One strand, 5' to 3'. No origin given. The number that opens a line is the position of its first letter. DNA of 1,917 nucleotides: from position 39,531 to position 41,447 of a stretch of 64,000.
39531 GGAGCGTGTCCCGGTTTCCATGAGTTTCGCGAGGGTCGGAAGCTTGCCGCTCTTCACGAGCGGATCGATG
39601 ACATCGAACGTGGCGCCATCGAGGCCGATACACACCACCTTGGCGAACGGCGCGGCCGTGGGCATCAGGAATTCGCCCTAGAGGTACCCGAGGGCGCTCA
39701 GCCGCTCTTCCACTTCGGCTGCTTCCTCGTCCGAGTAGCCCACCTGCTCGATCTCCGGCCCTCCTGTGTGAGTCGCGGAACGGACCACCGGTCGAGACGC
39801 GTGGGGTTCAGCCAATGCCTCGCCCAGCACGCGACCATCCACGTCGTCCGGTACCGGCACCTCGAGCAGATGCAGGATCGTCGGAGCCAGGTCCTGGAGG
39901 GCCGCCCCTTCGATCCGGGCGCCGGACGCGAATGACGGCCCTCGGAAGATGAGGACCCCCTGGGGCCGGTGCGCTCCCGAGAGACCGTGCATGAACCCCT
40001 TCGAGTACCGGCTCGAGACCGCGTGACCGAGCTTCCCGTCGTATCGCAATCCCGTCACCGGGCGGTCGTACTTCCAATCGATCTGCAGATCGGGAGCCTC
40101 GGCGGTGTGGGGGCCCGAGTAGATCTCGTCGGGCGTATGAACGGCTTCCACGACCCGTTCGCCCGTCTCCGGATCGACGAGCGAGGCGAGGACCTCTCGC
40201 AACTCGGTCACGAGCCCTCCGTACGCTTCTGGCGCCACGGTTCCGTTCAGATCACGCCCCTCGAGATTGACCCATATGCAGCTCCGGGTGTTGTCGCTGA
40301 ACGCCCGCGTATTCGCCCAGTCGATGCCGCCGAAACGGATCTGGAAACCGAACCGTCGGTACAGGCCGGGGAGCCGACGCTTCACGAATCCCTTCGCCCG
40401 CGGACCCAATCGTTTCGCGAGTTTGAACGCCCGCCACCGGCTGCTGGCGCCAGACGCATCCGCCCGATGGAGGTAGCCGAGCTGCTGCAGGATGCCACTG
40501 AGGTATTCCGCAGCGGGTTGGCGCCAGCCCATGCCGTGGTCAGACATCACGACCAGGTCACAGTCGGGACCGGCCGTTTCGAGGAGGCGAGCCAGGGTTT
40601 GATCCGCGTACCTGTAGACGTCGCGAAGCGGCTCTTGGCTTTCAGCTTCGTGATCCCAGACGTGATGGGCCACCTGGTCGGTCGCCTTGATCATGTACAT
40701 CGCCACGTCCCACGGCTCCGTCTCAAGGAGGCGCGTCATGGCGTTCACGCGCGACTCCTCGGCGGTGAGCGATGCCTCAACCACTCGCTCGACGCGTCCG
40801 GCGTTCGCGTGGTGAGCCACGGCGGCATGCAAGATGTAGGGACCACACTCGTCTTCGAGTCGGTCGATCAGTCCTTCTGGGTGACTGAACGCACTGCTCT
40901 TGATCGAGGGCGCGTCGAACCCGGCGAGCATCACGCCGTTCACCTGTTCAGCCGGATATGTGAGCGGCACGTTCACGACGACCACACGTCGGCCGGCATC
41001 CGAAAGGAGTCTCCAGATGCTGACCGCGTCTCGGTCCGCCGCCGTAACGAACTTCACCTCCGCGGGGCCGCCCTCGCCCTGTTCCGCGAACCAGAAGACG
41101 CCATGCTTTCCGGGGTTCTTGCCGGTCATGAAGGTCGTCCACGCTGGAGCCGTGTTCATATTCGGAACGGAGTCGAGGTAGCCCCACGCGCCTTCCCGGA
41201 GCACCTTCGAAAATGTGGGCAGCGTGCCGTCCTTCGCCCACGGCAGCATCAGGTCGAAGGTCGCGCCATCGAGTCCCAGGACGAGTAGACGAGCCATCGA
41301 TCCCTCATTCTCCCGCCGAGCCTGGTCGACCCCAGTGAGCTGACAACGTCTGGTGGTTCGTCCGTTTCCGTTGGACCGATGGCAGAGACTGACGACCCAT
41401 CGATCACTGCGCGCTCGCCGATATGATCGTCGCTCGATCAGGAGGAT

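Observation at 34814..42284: Tandem array of four cytoplasmic NPP-like alkaline-phosphatase-superfamily paralogues with a shared acidic-LGY[VL] C-terminal tail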

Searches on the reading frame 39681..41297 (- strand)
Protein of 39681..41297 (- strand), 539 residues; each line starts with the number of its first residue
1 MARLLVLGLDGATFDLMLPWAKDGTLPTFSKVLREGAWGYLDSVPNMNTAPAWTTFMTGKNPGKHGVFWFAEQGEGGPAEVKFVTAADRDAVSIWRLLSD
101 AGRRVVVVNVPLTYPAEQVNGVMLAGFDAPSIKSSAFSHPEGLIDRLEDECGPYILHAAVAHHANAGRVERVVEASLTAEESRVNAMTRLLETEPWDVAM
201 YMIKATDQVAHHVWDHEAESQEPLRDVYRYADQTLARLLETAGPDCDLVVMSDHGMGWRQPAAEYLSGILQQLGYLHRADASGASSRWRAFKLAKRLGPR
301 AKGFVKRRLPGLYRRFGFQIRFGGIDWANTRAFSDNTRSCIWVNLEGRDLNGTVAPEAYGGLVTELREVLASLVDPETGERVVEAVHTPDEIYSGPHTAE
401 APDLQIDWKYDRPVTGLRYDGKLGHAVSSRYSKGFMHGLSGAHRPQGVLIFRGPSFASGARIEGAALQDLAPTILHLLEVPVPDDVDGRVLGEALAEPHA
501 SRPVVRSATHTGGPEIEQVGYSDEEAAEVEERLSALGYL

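Call 27: search_solved_structures(query=window:39681-41297:-, max_evalue=1, show_alignments=2)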
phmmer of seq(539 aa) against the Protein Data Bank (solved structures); distinct sequences matched with E-value up to 1: 3.
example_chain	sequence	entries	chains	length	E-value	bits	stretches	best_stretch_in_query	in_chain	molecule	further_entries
5vpu_A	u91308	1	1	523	0.0026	19.8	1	449-491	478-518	2,3-bisphosphoglycerate-independent phosphoglycerate mutase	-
5tj3_A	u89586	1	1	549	0.55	12.2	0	407-495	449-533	Alkaline phosphatase PafA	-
5too_A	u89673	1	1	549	0.57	12.1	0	407-495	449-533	Alkaline phosphatase PafA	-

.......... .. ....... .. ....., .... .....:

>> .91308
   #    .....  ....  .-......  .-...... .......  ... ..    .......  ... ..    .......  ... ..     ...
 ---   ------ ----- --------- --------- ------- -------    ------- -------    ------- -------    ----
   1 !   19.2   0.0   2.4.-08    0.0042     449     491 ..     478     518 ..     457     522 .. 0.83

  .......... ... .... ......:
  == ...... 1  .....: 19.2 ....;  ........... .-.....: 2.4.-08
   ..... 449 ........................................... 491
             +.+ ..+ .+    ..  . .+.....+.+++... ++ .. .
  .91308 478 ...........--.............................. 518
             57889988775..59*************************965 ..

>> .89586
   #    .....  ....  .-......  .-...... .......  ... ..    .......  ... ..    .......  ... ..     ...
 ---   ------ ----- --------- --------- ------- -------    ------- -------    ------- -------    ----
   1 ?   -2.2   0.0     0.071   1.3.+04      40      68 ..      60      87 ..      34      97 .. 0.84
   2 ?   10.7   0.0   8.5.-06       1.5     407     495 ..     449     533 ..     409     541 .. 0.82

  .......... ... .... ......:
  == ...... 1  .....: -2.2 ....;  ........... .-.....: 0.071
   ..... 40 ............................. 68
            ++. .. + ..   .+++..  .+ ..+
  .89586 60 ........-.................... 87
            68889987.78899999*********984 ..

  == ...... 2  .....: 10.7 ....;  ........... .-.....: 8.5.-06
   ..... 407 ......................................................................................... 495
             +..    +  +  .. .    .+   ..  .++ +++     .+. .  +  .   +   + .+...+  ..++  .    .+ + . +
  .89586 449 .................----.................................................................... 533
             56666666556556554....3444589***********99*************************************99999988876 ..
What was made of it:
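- Tried and rejected: The sequence search of PDB with a single protein was uninformative (call 27).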

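Call 34: find_related_loci(query=A1, collection=genome_contigs, flank=10000)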
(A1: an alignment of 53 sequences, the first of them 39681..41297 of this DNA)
Query A1 (539 aa) in genome_contigs; peptide patterns used: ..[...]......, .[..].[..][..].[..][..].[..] (x = any residue, [..] = any of these).
599 stretches matched a pattern (row limit reached: there are more); 585 encode a relative of the query (tblastn E <= 1e-3); the best 80 are kept; 80 distinct loci.
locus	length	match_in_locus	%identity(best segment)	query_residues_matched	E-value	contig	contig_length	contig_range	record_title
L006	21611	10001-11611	68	1-539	0e+0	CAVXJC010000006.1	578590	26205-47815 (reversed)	MAG: uncultured Actinomycetes bacterium isolate MFD05567.bin.1.54 genome assembly, contig: contig_61900, whole genome sh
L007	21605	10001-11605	64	3-539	0e+0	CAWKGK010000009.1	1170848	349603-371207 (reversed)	MAG: uncultured Actinomycetes bacterium isolate MFD09212.bin.1.43 genome assembly, contig: contig_8533, whole genome sho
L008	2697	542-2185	40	2-539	2e-125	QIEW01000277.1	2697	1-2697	MAG: bacterium isolate SZUA-191 Ga0063294_10069415, whole genome shotgun sequence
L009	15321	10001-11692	40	3-539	9e-112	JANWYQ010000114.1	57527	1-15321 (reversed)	MAG: Caldilineales bacterium isolate SKYG74 k141_196107, whole genome shotgun sequence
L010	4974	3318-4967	38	3-539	4e-108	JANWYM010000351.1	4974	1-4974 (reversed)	MAG: Abditibacteriales bacterium isolate SKYG70 NODE_351_length_4974_cov_3.845824, whole genome shotgun sequence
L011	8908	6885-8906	36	2-539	2e-105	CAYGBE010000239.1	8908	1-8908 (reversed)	MAG TPA_asm: uncultured archaeon isolate ERP108616_co1_335 genome assembly, contig: k119_1617336, whole genome shotgun s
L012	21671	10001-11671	37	3-539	2e-104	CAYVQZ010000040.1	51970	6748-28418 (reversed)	MAG TPA_asm: uncultured bacterium isolate binchicken_co17_451 genome assembly, contig: NODE_1980_length_51970_cov_25.040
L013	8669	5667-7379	38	1-539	2e-103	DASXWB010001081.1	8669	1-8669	MAG TPA_asm: Lacipirellulaceae bacterium isolate SMAG_U4760 k141_279840, whole genome shotgun sequence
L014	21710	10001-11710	37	3-539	4e-102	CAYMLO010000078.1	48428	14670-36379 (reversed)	MAG TPA_asm: uncultured Planctomycetales bacterium isolate binchicken_co334_152 genome assembly, contig: NODE_1083_lengt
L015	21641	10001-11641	37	3-539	2e-101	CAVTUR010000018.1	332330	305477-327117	MAG: Blastocatellia bacterium isolate MFD04944.bin.3.75 genome assembly, contig: contig_49317, whole genome shotgun sequ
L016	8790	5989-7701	37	1-539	6e-101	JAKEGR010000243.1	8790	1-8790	MAG: Planctomycetota bacterium isolate PMV_4.94 PMV_4.94.k101_1705757, whole genome shotgun sequence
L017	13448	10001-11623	36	3-539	5e-101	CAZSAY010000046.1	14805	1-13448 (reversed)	MAG TPA_asm: uncultured Thermodesulfobacteriota bacterium isolate binchicken_co172_23 genome assembly, contig: NODE_3387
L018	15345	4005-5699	37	3-539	5e-101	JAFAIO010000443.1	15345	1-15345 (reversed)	MAG: Verrucomicrobiota bacterium isolate CP_BE_BS_R1_1 BE_BS_R1_k147_2266752, whole genome shotgun sequence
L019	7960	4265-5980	36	1-539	2e-100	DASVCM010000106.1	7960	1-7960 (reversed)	MAG TPA_asm: Lacipirellula sp. isolate SMAG_U2006 k141_598435, whole genome shotgun sequence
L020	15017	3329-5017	37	3-539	7e-111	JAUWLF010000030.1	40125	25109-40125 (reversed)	MAG: Chloroflexota bacterium isolate CSMAG_2365 CSMAG_2365_k141_995437_length_40125_cov_23.7242, whole genome shotgun se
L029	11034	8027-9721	35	3-539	5e-96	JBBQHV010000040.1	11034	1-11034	MAG: Chthoniobacterales bacterium isolate Co_metawrap_880 Cmw_880_k141_2000270_length_11034_cov_14.9418, whole genome sh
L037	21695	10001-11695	35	3-539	9e-93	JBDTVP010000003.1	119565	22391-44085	MAG: Spartobacteria bacterium isolate cluster3_bin.70 NODE_220_length_119565_cov_37.288578, whole genome shotgun sequenc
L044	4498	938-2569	35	3-539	9e-91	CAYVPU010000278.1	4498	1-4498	MAG TPA_asm: uncultured Anaerolineae bacterium isolate binchicken_co97_394 genome assembly, contig: NODE_65924_length_44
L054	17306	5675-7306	36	3-539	3e-88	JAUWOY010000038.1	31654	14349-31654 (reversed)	MAG: Chloroflexota bacterium isolate CSMAG_2462 CSMAG_2462_k141_1045789_length_31654_cov_15.8032, whole genome shotgun s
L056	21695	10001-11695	34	3-539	3e-88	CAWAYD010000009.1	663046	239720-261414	MAG: uncultured Verrucomicrobiae bacterium isolate MFD05841.bin.1.162 genome assembly, contig: contig_6231, whole genome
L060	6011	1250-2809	34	2-506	6e-88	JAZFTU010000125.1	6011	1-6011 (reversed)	MAG: Candidatus Hydrothermarchaeaceae archaeon isolate BS2bin.40 BS2bin.40_125, whole genome shotgun sequence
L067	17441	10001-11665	35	1-539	6e-87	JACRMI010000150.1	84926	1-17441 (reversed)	MAG: Chloroflexi bacterium isolate NC_groundwater_1903_Pr3_S2p5_53_18 SR2-18-S2p5_coassembly_scaffold_264027, whole geno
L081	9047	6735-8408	35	1-539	4e-85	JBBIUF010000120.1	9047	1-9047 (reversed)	MAG: Chloroflexota bacterium isolate RSF170216_bin_47 NODE_8386_length_9047_cov_6.032918, whole genome shotgun sequence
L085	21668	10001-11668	35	4-539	1e-83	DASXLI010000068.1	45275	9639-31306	MAG TPA_asm: Candidatus Binatia bacterium isolate SMAG_U5298 k141_1060044, whole genome shotgun sequence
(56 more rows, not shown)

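Call 37: predict_structure(alignment_id=A1)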
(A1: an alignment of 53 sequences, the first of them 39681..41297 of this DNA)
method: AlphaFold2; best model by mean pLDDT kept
length: 539 residues; sequences in the alignment: 53
mean_pLDDT: 90.8   pTM: 0.91
mean pLDDT of the five models: 90.8, 90.5, 89.8, 89.7, 89.4
residues with pLDDT >= 90: 412; 70-90: 69; 50-70: 57; < 50: 1
segments of 3 or more residues with pLDDT < 50: none
pLDDT, mean of each block of 10 residues (from residue 1): 93 98 98 98 95 98 95 74 90 96 98 96 95 94 98 94 91 97 98 98 97 92 97 99 97 96 94 92 58 66 69 63 83 91 93 96 98 97 97 96 95 94 95 69 96 97 98 98 97 97 91 64 79 71
secondary structure, 60 per line:
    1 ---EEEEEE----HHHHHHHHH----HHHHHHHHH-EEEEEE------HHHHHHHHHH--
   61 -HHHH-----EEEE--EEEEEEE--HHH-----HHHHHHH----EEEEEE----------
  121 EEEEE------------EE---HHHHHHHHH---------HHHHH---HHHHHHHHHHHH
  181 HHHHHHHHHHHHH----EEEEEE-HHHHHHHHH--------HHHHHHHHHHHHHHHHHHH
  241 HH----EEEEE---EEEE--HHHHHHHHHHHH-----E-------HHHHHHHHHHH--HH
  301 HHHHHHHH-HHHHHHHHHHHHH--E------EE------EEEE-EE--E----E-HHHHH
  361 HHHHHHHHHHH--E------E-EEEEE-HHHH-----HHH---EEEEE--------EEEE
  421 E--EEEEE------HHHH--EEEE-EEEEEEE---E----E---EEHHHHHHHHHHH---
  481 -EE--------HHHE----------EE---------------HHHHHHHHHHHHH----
elements in order: E4-9 H14-22 H27-35 E37-42 H49-58 H62-65 E71-74 E77-83 H94-100 E105-110 E121-125 H143-151 H161-165 H169-193 E198-203 H205-213 H222-242 E247-251 E255-258 H261-272 H286-296 H299-308 H310-322 E340-343 H356-371 E383-387 H389-392 E404-408 E417-421 E424-428 H435-438 E441-444 E446-452 H467-477 H523-535
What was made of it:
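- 39678..41297 (-): NPP-like paralogue 4 (539 aa, Thr nucleophile), starting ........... and ending ...LSALGYL. AlphaFold2 model has pLDDT 90.8 (call 37).
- On Alkaline-phosphatase superfamily, NPP branch (Pfam PF01663): The AlphaFold2 model has pLDDT 90.8 and pTM 0.91 (call 37).
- A cap-like inserted subdomain is predicted (call 37). iPGM and phosphopentomutase have such a domain (from general knowledge).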

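Call 40: search_protein_families(library=pfam, max_evalue=0.001, proteins=[L012:6274-7446:+, L081:4308-5459:+, L018:9592-11088:+, L044:4089-4475:-, L054:7487-8518:+, L067:3366-4538:+, L029:6946-8001:+, L056:11714-12334:+, L085:8098-9990:+, L056:17738-19066:+])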
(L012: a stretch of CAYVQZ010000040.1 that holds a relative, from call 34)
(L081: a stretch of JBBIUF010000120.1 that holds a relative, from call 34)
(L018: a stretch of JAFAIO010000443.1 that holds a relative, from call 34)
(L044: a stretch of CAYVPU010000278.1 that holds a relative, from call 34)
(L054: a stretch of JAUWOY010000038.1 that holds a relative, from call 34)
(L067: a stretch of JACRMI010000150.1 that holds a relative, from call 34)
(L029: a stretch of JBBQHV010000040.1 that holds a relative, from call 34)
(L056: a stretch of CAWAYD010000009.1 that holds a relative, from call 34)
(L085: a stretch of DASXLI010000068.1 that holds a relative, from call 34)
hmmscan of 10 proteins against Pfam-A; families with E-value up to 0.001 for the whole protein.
L012:6274-7446:+ (390 aa): 7 families
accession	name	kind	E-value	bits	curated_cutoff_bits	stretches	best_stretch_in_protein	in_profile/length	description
PF13692.12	Glyco_trans_1_4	-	2.4e-38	132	27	1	211-348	3-141/142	Glycosyl transferases group 1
PF00534.26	Glycos_transf_1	-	1.6e-37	129.1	26.4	1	209-362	15-171/172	Glycosyl transferases group 1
PF13439.12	Glyco_transf_4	-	2.1e-35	122.7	28.5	1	24-186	3-169/170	Glycosyltransferase Family 4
PF13579.12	Glyco_trans_4_4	-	6.9e-30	104.9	29.7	1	24-182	2-158/158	Glycosyl transferase 4-like domain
PF13477.12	Glyco_trans_4_2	-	1.5e-09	38.6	23.4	1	24-121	8-107/139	Glycosyl transferase 4-like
PF13524.12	Glyco_trans_1_2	-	1.6e-08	35.1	25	1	242-378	16-143/144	Glycosyl transferase-like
PF20706.3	GT4-conflict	-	2e-06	27.5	26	1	216-314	204-312/385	Family 4 Glycosyltransferase in conflict systems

L081:4308-5459:+ (383 aa): 3 families
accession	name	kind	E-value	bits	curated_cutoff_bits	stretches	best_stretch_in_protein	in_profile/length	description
PF00535.33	Glycos_transf_2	-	5.7e-36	124.4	23.3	1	97-247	1-164/168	Glycosyl transferase family 2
PF13641.12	Glyco_tranf_2_3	-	2.3e-11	44.6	27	1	94-224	1-137/230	Glycosyltransferase like family 2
PF10111.15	Glyco_tranf_2_2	-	0.00078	19.5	27.3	0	97-180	1-93/276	Glycosyltransferase like family 2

L018:9592-11088:+ (498 aa): 2 families
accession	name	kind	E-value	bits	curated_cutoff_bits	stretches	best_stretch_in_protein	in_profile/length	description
PF01943.22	Polysacc_synt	-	2.2e-25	90.1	28.2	1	11-279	2-273/274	Polysaccharide biosynthesis protein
PF13440.11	Polysacc_synt_3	-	2e-24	86.8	23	1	35-330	2-291/293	Polysaccharide biosynthesis protein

L044:4089-4475:- (128 aa): 0 families

L054:7487-8518:+ (343 aa): 1 family
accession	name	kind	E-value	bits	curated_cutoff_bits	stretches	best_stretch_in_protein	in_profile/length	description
PF03706.18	LPG_synthase_TM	-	3.5e-41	142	33.4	1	33-335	2-302/302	Lysylphosphatidylglycerol synthase TM region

L067:3366-4538:+ (390 aa): 5 families
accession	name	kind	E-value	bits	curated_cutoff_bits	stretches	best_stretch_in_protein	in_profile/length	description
PF02374.21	ArsA_ATPase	-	5.2e-91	305.5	24.3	1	1-302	1-304/305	Anion-transporting ATPase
PF17886.7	ArsA_HSP20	-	8.3e-23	80.2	22.5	1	323-385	1-63/63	HSP20-like domain found in ArsA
PF13614.12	AAA_31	-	1.5e-08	35.2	27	1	3-144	4-137/177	AAA domain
PF01656.29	CbiA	-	2.4e-06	28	25.4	1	5-186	3-54/125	CobQ/CobB/MinD/ParA nucleotide binding domain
PF10609.15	ParA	-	4.9e-05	23.3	27.1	1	3-134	6-121/246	NUBPL iron-transfer P-loop NTPase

L029:6946-8001:+ (351 aa): 2 families
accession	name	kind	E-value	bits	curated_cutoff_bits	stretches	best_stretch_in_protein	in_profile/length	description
PF00288.32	GHMP_kinases_N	-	3.8e-18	65.9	22.3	1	91-178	2-87/87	GHMP kinases N terminal domain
PF08544.19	GHMP_kinases_C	-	3.3e-13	50.3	21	1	250-329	1-81/85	GHMP kinases C terminal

L056:11714-12334:+ (206 aa): 2 families
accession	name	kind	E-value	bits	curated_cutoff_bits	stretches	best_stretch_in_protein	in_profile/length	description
PF00132.30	Hexapep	-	3.7e-09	36.3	27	1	130-162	2-34/36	Bacterial transferase hexapeptide (six repeats)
PF14602.12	Hexapep_2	-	4.8e-07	29.8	27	1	131-162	3-32/34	Hexapeptide repeat of succinyl-transferase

L085:8098-9990:+ (630 aa): 3 families
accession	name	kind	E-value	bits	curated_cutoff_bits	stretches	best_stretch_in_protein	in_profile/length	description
PF00884.28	Sulfatase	-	2.6e-55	188.3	25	1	192-505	1-300/301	Sulfatase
PF01663.27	Phosphodiest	-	5.3e-14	53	23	1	194-453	1-224/342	Type I phosphodiesterase / nucleotide pyrophosphatase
PF16347.10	SGSH_C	-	3.9e-11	43.8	29.3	1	454-586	2-136/154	N-sulphoglucosamine sulphohydrolase, C-terminal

L056:17738-19066:+ (442 aa): 4 families
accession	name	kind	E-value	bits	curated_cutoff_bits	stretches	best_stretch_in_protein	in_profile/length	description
PF07719.23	TPR_2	-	3.3e-10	39.7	27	0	398-429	1-32/34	Tetratricopeptide repeat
PF13181.12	TPR_8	-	4.7e-09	36.1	25.7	1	398-429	1-32/34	Tetratricopeptide repeat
PF13424.12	TPR_12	-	1.8e-05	25.3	30.1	1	370-426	13-73/77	Tetratricopeptide repeat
PF00515.34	TPR_1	-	5.6e-05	23.2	27.8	0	398-429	1-32/34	Tetratricopeptide repeat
